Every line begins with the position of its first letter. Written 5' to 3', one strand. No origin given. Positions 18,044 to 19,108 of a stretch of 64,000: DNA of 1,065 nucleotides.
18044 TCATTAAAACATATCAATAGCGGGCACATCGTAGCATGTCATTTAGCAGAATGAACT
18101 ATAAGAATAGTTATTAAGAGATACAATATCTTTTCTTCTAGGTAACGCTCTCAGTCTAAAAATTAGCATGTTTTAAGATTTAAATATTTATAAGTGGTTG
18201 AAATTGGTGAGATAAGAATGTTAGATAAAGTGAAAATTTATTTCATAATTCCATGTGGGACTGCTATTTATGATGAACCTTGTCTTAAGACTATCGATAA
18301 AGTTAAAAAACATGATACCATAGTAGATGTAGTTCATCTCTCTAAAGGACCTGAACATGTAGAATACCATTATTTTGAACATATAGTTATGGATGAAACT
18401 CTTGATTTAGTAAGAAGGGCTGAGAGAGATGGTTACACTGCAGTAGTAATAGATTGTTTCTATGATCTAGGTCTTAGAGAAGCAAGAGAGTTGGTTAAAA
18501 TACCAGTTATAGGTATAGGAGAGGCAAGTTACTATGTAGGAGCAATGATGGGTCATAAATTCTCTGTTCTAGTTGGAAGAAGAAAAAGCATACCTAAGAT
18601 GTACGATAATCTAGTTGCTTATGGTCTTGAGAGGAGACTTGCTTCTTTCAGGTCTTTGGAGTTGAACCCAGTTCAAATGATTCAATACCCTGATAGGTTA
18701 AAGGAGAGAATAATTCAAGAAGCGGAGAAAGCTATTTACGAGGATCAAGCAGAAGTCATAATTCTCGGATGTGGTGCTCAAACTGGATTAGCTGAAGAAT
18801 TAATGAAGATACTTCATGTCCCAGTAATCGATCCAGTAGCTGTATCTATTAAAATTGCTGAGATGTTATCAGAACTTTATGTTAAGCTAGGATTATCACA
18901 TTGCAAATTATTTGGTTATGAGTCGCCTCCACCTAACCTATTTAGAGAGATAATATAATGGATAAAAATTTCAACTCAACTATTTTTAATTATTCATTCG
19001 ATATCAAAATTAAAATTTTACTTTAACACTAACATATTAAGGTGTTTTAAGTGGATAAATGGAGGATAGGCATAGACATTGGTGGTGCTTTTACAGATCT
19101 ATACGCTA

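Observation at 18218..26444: Racemase - HyuA/HyuB - glycyl radical enzyme - activase island behind an Opp/Dpp-class transporter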

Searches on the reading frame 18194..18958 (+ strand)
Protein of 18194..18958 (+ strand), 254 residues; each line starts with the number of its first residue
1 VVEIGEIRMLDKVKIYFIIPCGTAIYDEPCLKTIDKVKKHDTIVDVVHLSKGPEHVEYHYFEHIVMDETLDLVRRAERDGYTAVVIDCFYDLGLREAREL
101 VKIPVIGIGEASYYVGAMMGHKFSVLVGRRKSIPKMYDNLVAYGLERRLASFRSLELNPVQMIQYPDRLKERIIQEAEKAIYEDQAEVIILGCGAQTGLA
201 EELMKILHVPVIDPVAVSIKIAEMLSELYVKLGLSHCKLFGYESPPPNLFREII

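Call 3: search_protein_families(library=pfam, proteins=[window:18194-18958:+])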
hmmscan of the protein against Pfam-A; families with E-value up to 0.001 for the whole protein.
window:18194-18958:+ (254 aa): 1 family
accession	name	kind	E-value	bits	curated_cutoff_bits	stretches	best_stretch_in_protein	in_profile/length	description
PF01177.27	Asp_Glu_race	-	4.1e-38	131.7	31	1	17-220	3-209/211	Asp/Glu/Hydantoin racemase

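Call 4: search_protein_families(library=ncbifam, proteins=[window:18194-18958:+])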
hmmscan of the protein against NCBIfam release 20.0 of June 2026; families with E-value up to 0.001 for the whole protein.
window:18194-18958:+ (254 aa): 0 families

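Call 17: search_solved_structures(query=window:18194-18958:+, max_evalue=0.001, show_alignments=2)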
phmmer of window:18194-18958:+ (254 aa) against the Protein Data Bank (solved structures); distinct sequences matched with E-value up to 0.001: 5.
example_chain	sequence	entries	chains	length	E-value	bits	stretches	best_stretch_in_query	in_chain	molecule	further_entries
5lfd_A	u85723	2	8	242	8.4e-27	97.8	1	52-248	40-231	Allantoin racemase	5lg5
3qvj_A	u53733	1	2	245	2.4e-24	89.7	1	51-234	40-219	Putative hydantoin racemase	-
3qvk_A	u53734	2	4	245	1.5e-21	80.6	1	51-234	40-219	Putative hydantoin racemase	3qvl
9qbx_A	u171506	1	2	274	1.8e-15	60.7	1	11-226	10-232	Epimerase opaE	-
2eq5_A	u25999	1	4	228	4e-11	46.4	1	67-222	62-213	228aa long hypothetical hydantoin racemase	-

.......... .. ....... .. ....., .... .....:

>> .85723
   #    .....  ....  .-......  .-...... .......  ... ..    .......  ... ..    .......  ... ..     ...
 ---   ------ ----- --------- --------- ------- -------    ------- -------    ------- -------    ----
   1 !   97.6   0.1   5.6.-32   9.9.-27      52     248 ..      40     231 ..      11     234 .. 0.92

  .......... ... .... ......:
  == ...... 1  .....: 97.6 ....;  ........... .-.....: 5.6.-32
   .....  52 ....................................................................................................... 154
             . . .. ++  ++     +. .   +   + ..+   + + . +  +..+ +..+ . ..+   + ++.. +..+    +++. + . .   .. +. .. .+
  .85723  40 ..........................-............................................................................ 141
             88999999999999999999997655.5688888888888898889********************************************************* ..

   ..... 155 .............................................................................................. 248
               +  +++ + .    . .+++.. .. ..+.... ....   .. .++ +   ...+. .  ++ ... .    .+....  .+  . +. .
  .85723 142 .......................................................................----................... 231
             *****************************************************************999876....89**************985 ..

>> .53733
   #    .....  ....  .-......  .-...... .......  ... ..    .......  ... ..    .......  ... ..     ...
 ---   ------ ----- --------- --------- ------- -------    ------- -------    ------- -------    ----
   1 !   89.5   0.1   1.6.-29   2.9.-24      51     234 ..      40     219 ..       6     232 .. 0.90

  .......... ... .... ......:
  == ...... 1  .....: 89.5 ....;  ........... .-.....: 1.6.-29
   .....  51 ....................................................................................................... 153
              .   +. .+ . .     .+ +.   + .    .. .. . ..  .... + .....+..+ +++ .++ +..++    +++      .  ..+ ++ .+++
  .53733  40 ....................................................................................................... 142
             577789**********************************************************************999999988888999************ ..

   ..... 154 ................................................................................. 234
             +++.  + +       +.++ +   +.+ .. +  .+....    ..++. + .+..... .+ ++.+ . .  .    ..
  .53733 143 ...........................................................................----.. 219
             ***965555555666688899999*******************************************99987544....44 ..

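Call 31: find_homologous_proteins(query=window:18218-18958:+, max_evalue=1e-20)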
Query window:18218-18958:+ (246 aa): 1171 proteins with E <= 1e-20 among 1837 candidates; the best 120 are listed.
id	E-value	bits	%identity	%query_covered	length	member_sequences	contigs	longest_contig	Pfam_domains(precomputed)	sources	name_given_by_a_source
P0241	8.0e-159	545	100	100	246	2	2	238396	PF01177.28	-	-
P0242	5.2e-135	467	84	99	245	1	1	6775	PF01177.28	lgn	-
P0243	8.0e-112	391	73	95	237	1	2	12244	PF01177.28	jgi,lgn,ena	-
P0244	4.2e-95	336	64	95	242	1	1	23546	PF01177.28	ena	-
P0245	2.0e-85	305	58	96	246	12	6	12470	PF01177.28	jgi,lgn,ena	-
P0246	3.1e-85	304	59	95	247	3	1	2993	PF01177.28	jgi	-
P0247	3.0e-84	301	58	96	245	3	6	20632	PF01177.28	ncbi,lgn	ncbi:MAG: aspartate/glutamate racemase family protein [Candidatus Bathyarchaeia archaeon]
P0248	3.2e-83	297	57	95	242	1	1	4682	PF01177.28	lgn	-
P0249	1.4e-82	295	58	95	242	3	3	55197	PF01177.28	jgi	jgi:allantoin racemase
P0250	2.1e-82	295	58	95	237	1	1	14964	PF01177.28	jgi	jgi:allantoin racemase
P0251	2.8e-82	294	57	96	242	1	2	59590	PF01177.28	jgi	-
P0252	3.4e-82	294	56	96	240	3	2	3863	PF01177.28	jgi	-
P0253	6.7e-82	293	57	95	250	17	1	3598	PF01177.28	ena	-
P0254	7.8e-82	293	57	95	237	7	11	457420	PF01177.28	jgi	jgi:allantoin racemase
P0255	9.6e-82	292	56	96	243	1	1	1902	PF01177.28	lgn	-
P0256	1.3e-81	292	58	95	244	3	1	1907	PF01177.28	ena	-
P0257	2.0e-81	291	56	100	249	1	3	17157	PF01177.28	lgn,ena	-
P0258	2.7e-81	291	58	95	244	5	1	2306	PF01177.28,PF07302.17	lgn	-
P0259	5.3e-81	290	56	97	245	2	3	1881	PF01177.28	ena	-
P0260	1.7e-80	288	56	95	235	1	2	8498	PF01177.28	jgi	jgi:allantoin racemase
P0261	2.7e-80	288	55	97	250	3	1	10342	PF01177.28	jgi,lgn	-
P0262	4.5e-80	287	57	95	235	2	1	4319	PF01177.28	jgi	-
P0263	3.9e-79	284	59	91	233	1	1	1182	PF01177.28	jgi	jgi:allantoin racemase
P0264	8.7e-79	283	55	95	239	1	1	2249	PF01177.28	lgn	-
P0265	1.2e-78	282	57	95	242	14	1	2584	PF01177.28,PF07302.17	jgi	jgi:allantoin racemase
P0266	2.4e-78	281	54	93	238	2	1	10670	PF01177.28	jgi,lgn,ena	-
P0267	2.8e-78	281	55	98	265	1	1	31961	PF01177.28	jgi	-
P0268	2.8e-78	281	55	97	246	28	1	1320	PF01177.28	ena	-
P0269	7.3e-78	280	55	97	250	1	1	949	PF01177.28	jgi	jgi:allantoin racemase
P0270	1.1e-77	279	54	97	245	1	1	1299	PF01177.28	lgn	-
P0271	1.4e-77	279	55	97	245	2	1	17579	PF01177.28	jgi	jgi:allantoin racemase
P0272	1.9e-77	278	55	97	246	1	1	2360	PF01177.28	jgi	jgi:allantoin racemase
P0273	3.4e-77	278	55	97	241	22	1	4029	PF01177.28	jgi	jgi:allantoin racemase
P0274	4.4e-77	277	54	97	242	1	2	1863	PF01177.28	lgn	-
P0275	5.6e-77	277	54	96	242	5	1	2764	PF01177.28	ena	-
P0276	1.2e-76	276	54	97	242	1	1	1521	PF01177.28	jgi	jgi:allantoin racemase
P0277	1.4e-76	276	53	97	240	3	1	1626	PF01177.28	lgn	-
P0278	1.5e-76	275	54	95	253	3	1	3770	PF01177.28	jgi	-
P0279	2.0e-76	275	55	97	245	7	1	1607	PF01177.28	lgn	-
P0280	2.9e-76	275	55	95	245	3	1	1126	PF01177.28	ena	-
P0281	3.1e-76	274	56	95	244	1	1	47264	PF01177.28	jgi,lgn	jgi:allantoin racemase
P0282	3.2e-76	274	54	97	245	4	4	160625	PF01177.28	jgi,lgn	jgi:allantoin racemase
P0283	5.5e-76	274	53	97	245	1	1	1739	PF01177.28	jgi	jgi:allantoin racemase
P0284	5.6e-76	274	54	97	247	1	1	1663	PF01177.28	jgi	jgi:allantoin racemase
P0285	6.3e-76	273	53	96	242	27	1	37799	PF01177.28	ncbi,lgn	-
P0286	6.5e-76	273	54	95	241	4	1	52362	PF01177.28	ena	-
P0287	1.7e-75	272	57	95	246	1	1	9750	PF01177.28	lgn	-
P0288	1.8e-75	272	54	95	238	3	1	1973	PF01177.28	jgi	jgi:allantoin racemase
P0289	1.9e-75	272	53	97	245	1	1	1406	PF01177.28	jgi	jgi:allantoin racemase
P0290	3.3e-75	271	56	90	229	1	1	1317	PF01177.28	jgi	jgi:allantoin racemase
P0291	6.9e-75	270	55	95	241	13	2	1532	PF01177.28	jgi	-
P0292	9.3e-75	270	53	96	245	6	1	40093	PF01177.28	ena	-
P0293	1.0e-74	269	57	95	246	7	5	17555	PF01177.28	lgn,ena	-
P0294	1.1e-74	269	57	95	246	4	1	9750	PF01177.28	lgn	-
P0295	1.2e-74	269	54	95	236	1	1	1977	PF01177.28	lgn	-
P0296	1.4e-74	269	53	97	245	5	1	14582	PF01177.28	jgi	-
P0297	1.5e-74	269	58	87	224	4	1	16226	PF01177.28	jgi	jgi:allantoin racemase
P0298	2.0e-74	269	59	88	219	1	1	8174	PF01177.28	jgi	jgi:allantoin racemase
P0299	2.1e-74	268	56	91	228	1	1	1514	PF01177.28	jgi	-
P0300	2.3e-74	268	53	95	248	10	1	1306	PF01177.28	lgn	-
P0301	4.6e-74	267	53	97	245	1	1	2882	PF01177.28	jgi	jgi:allantoin racemase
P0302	4.7e-74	267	55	95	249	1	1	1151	PF01177.28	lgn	-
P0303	6.0e-74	267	52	95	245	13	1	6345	PF01177.28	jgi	jgi:allantoin racemase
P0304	3.2e-73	265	53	95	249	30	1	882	PF01177.28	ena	-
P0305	3.9e-73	264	53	95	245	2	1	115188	PF01177.28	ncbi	-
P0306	4.6e-73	264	55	95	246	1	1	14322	PF01177.28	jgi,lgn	jgi:allantoin racemase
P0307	9.9e-73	263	51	96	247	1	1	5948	PF01177.28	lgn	-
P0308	1.2e-72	263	53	95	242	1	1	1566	PF01177.28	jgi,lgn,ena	-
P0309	1.4e-72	262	55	95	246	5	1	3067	PF01177.28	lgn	-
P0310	3.0e-70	255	56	88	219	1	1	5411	PF01177.28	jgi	jgi:allantoin racemase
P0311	1.0e-69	253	49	95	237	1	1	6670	PF01177.28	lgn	-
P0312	2.4e-69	252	52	95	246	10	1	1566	PF01177.28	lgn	-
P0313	2.5e-69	252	53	95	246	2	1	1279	PF01177.28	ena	-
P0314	2.9e-69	252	56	88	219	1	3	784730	PF01177.28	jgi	jgi:allantoin racemase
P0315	1.5e-68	249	53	92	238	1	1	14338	PF01177.28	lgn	-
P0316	5.4e-68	247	49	98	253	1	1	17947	PF01177.28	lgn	-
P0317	6.1e-68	247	48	97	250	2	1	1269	PF01177.28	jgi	-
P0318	1.7e-67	246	51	95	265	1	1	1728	PF01177.28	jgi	jgi:allantoin racemase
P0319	2.7e-65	239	49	96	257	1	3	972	PF01177.28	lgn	-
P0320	2.9e-65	239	48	98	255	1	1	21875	PF01177.28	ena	-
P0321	5.7e-65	238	47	98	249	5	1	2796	PF01177.28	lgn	-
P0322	2.0e-64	236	48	96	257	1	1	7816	PF01177.28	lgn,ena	-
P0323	2.2e-64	236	49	98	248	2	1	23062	PF01177.28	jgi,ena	-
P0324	2.4e-64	236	50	96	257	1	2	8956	PF01177.28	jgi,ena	-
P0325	4.9e-64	235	48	95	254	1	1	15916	PF01177.28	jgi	-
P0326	8.9e-64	234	47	98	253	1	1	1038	PF01177.28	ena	-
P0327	6.9e-63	231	49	95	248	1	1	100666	PF01177.28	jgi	-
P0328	6.3e-62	228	47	96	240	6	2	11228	PF01177.28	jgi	-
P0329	1.1e-61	227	48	95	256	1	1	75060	PF01177.28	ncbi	ncbi:MAG: aspartate/glutamate racemase family protein [Candidatus Bipolaricaulaceae bacterium]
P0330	1.3e-61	227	48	96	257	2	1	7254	PF01177.28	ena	-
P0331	1.8e-61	226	48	95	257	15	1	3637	PF01177.28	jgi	-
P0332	2.6e-61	226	47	95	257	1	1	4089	PF01177.28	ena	-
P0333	2.9e-61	225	47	93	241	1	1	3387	PF01177.28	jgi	jgi:Asp/Glu/hydantoin racemase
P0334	3.6e-61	225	47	95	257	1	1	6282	PF01177.28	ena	-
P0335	3.7e-61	225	48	94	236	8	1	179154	PF01177.28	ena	-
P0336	3.9e-61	225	48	95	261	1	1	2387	PF01177.28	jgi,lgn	-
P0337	4.9e-61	225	47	96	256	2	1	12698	PF01177.28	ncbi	-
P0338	4.9e-61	225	47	95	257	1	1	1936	PF01177.28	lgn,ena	-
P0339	7.8e-61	224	46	96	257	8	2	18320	PF01177.28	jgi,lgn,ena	-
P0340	9.4e-61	224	47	95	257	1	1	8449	PF01177.28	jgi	-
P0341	9.6e-61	224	47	95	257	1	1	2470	PF01177.28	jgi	jgi:allantoin racemase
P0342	9.7e-61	224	46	95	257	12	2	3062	PF01177.28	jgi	-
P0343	1.1e-60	224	49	95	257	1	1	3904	PF01177.28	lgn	-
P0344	1.2e-60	223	47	95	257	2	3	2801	PF01177.28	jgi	-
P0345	1.5e-60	223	47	97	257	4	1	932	PF01177.28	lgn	-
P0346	1.6e-60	223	46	95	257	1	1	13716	PF01177.28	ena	-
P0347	1.6e-60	223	50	95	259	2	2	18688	PF01177.28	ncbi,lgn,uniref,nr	ncbi:aspartate/glutamate racemase family protein [Desulfosporosinus metallidurans]|uniref:Hydantoin 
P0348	1.7e-60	223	45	97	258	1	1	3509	PF01177.28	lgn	-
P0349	2.0e-60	223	46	95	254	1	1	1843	PF01177.28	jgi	-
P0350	3.5e-60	222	46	96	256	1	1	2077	PF01177.28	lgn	-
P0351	3.8e-60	222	47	95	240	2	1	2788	PF01177.28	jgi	-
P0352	3.8e-60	222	46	95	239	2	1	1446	PF01177.28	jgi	jgi:allantoin racemase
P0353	4.8e-60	221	46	95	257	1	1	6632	PF01177.28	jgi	-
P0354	6.8e-60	221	46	95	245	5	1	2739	PF01177.28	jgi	jgi:Asp/Glu/hydantoin racemase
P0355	7.4e-60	221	46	95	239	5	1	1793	PF01177.28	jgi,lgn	-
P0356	7.4e-60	221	45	97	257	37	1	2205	PF01177.28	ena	-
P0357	7.5e-60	221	47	94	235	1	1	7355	PF01177.28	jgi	jgi:allantoin racemase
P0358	1.4e-59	220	44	96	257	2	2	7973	PF01177.28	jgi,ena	-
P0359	1.4e-59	220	47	95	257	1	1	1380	PF01177.28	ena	-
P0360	2.0e-59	219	46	95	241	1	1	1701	PF01177.28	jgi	-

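Call 32: find_encoding_contigs(protein=P0243, flank=10000, max_places=2)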
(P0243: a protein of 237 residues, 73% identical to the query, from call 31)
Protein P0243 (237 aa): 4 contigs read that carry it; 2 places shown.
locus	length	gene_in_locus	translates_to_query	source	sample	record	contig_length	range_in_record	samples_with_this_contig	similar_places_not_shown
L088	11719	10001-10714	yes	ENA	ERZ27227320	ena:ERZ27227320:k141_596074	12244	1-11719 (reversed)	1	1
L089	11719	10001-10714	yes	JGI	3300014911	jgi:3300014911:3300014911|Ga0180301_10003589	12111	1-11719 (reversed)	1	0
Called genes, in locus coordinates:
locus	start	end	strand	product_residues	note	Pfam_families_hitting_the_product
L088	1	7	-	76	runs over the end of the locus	PF13601:HTH_34 (weak)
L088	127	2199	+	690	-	PF05378:Hydant_A_N, PF01968:Hydantoinase_A, PF19278:Hydant_A_C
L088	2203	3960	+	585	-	PF02538:Hydantoinase_B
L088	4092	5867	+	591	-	PF00496:SBP_bac_5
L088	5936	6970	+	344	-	PF19300:BPD_transp_1_N, PF00528:BPD_transp_1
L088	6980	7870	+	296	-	PF12911:OppC_N, PF00528:BPD_transp_1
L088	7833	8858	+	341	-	PF00005:ABC_tran, PF02463:SMC_N (weak), PF13401:AAA_22 (faint), PF13304:AAA_21 (weak), PF08352:oligo_HPY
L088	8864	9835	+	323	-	PF00005:ABC_tran, PF02463:SMC_N (weak), PF13304:AAA_21 (faint), PF08352:oligo_HPY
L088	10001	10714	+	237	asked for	PF01177:Asp_Glu_race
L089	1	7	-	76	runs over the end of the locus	PF13601:HTH_34 (weak)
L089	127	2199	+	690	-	PF05378:Hydant_A_N, PF01968:Hydantoinase_A, PF19278:Hydant_A_C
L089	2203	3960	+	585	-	PF02538:Hydantoinase_B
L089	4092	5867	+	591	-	PF00496:SBP_bac_5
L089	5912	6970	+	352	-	PF19300:BPD_transp_1_N, PF00528:BPD_transp_1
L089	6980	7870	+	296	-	PF12911:OppC_N, PF00528:BPD_transp_1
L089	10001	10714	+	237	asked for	PF01177:Asp_Glu_race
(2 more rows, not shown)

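Call 33: find_encoding_contigs(protein=P0244, flank=10000, max_places=2)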
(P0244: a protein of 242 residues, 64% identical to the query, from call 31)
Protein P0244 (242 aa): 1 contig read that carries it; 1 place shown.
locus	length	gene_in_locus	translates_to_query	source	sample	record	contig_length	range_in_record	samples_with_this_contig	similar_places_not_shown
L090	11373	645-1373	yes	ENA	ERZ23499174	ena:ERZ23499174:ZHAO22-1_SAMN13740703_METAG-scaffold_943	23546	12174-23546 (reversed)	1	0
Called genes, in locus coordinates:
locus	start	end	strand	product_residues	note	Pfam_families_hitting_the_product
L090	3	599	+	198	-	?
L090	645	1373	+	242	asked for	PF01177:Asp_Glu_race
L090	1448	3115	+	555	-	PF00496:SBP_bac_5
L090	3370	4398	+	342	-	PF19300:BPD_transp_1_N, PF00528:BPD_transp_1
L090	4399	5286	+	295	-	PF12911:OppC_N, PF00528:BPD_transp_1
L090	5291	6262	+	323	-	PF00005:ABC_tran, PF13304:AAA_21 (weak), PF08352:oligo_HPY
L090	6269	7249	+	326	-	PF00005:ABC_tran, PF02463:SMC_N (weak), PF13304:AAA_21 (weak), PF08352:oligo_HPY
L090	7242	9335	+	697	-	PF05378:Hydant_A_N, PF01968:Hydantoinase_A, PF19278:Hydant_A_C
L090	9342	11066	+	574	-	PF02538:Hydantoinase_B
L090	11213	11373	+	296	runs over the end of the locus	PF00701:DHDPS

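Call 34: find_encoding_contigs(protein=P0242, flank=10000, max_places=2)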
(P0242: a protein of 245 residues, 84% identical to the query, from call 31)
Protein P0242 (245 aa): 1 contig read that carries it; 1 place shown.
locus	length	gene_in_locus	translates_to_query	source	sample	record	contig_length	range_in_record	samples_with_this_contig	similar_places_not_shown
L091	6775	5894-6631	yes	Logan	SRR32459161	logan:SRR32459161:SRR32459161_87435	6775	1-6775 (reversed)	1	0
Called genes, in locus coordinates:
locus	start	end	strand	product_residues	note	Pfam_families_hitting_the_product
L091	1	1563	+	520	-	?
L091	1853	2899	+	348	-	PF19300:BPD_transp_1_N, PF00528:BPD_transp_1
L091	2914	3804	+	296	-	PF12911:OppC_N, PF00528:BPD_transp_1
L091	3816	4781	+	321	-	PF00005:ABC_tran, PF13401:AAA_22, PF13304:AAA_21 (weak), PF08352:oligo_HPY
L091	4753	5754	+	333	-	PF02463:SMC_N (weak), PF00005:ABC_tran, PF13304:AAA_21 (weak), PF08352:oligo_HPY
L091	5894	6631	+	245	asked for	PF01177:Asp_Glu_race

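Call 36: find_related_loci(query=A2, collection=metagenome_contigs, flank=10000)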
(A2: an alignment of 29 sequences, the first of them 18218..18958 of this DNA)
Query A2 (246 aa) in metagenome_contigs; peptide patterns used: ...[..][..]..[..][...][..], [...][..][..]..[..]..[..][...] (x = any residue, [..] = any of these).
600 stretches matched a pattern (row limit reached: there are more); 580 encode a relative of the query (tblastn E <= 1e-3); the best 80 are kept; 80 distinct loci.
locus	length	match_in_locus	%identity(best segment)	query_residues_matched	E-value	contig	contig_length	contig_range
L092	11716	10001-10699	73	5-237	9e-117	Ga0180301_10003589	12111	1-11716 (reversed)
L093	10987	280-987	58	5-240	4e-92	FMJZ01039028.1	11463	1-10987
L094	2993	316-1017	59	5-238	4e-93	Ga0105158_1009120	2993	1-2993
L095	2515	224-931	58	5-240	5e-94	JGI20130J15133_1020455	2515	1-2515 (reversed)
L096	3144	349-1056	58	5-240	9e-93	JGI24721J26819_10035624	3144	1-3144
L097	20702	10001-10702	59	5-238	4e-89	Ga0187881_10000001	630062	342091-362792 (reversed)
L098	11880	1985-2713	58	6-245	8e-89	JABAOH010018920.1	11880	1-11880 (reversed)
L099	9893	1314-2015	57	5-238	2e-87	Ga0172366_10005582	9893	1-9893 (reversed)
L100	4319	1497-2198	57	5-238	1e-87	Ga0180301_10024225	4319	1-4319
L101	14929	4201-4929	56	6-245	2e-87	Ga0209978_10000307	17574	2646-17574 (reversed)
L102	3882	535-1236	56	5-238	3e-87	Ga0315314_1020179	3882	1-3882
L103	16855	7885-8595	55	2-238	6e-86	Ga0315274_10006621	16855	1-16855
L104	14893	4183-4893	55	2-238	3e-85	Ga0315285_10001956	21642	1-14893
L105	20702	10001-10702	55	5-238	4e-86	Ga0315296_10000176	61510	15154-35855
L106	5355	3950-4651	57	5-238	2e-85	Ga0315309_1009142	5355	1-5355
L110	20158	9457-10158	56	5-238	2e-84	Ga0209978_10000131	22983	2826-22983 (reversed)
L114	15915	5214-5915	55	5-238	8e-84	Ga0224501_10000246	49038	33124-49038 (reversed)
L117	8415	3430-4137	55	3-238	2e-83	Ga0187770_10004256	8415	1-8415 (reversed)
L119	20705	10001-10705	53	5-240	5e-83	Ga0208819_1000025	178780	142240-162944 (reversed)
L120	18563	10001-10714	55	1-238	5e-83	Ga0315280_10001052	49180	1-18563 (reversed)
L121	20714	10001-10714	55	1-238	5e-83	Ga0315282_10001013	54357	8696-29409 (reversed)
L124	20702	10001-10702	55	5-238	2e-82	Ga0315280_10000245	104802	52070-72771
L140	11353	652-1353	52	5-238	1e-75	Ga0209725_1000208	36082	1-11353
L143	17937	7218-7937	55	1-241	1e-84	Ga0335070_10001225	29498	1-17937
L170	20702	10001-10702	46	6-238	6e-66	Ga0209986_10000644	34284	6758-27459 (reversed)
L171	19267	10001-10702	46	6-238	8e-66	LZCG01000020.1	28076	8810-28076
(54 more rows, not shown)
